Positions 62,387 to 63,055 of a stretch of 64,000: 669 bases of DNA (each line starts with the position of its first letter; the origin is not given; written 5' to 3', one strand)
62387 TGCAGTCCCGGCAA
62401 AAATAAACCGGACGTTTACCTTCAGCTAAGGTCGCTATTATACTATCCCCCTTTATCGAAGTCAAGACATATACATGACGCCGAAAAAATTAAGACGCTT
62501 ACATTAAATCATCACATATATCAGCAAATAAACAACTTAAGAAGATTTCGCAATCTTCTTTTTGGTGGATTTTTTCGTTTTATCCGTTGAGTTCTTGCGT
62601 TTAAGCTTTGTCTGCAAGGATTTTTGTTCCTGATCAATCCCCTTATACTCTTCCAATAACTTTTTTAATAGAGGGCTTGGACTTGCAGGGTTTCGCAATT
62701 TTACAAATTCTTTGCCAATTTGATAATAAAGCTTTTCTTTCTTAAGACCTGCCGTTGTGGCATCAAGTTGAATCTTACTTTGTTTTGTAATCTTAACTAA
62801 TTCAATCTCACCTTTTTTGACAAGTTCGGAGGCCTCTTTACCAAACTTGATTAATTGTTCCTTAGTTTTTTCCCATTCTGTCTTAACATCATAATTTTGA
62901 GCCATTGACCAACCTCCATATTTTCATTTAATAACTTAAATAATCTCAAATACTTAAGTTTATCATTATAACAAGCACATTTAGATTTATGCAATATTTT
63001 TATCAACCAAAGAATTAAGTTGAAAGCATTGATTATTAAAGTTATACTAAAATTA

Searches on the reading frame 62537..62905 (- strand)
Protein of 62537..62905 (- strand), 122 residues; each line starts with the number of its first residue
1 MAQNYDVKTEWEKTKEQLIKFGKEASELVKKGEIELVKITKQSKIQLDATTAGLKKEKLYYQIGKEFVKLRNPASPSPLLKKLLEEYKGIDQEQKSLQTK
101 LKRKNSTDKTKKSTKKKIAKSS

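Call 33: search_protein_families(library=pfam, proteins=[window:62537-62905:-], max_evalue=0.00001)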
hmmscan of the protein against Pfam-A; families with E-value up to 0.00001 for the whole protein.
window:62537-62905:- (122 aa): 0 families

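Call 83: find_encoding_contigs(protein=window:62537-62905:-, flank=10000, max_places=2)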
Protein window:62537-62905:- (122 aa): 4 contigs read that carry it; 2 places shown.
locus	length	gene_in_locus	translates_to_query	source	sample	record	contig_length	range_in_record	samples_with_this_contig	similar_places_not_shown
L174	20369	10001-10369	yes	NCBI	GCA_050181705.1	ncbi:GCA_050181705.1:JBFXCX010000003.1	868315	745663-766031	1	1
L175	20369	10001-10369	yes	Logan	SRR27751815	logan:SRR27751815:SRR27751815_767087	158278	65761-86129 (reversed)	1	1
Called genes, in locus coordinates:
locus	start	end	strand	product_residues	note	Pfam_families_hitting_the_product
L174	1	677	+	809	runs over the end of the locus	PF00515:TPR_1, PF13181:TPR_8, PF13414:TPR_11, PF25063:ARM_TT21_C, PF13414:TPR_11, PF13432:TPR_16, PF00515:TPR_1, PF07719:TPR_2, +23 more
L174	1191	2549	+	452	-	PF13372:Alginate_exp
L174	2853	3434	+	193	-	-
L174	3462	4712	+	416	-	PF00142:Fer4_NifH (weak), PF01656:CbiA, PF02374:ArsA_ATPase (weak), PF06564:CBP_BcsQ, PF09140:MipZ, PF10609:ParA, PF13614:AAA_31, PF16561:AMPK1_CBM, +2 more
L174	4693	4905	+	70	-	-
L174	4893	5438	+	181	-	-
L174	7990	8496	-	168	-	-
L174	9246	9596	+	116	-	-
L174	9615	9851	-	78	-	PF05961:Chordopox_A13L (faint)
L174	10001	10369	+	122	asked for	-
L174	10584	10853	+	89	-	PF00312:Ribosomal_S15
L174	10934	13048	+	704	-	PF01138:RNase_PH, PF03725:RNase_PH_C, PF03726:PNPase, PF01138:RNase_PH, PF00013:KH_1, PF00575:S1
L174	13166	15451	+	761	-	PF13491:FtsK_4TM, PF17854:FtsK_alpha, PF01580:FtsK_SpoIIIE, PF09397:FtsK_gamma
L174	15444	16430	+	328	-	PF13413:HTH_25, PF13464:RodZ_C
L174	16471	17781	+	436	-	PF00919:UPF0004, PF04055:Radical_SAM, PF01938:TRAM (weak), PF18693:TRAM_2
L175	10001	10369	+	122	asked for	-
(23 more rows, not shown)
